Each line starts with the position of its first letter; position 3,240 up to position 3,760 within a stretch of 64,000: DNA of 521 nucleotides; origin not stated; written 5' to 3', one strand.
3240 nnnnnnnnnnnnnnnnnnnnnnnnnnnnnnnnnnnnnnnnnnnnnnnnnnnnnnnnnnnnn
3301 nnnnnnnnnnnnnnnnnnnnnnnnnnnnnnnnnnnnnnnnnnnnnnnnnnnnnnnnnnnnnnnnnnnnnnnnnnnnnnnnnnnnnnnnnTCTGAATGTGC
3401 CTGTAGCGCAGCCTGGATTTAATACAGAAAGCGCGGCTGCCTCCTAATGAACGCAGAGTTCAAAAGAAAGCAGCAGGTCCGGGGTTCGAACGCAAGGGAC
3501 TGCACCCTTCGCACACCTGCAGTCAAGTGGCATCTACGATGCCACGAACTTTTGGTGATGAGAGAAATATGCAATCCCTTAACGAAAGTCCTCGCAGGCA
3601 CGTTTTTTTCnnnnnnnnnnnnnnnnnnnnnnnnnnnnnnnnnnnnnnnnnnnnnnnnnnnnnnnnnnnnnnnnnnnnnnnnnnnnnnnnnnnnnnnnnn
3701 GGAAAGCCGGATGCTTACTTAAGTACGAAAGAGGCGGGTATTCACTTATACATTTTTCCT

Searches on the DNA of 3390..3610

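Call 78: search_rna_families(source=window, start=3390, end=3610, threshold=evalue, max_evalue=10)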
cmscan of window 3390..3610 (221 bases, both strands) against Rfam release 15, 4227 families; matches with E-value up to 10: 2.
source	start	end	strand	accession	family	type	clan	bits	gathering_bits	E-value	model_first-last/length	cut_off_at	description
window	3524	3584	-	RF01404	PinT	Gene; sRNA;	-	14.1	60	1.6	1-76/76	no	PinT (STnc440) Hfq binding RNA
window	3527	3610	+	RF02869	ncS025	Gene; sRNA;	-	13.2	46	4.5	1-85/85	no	Burkholderia sRNA 25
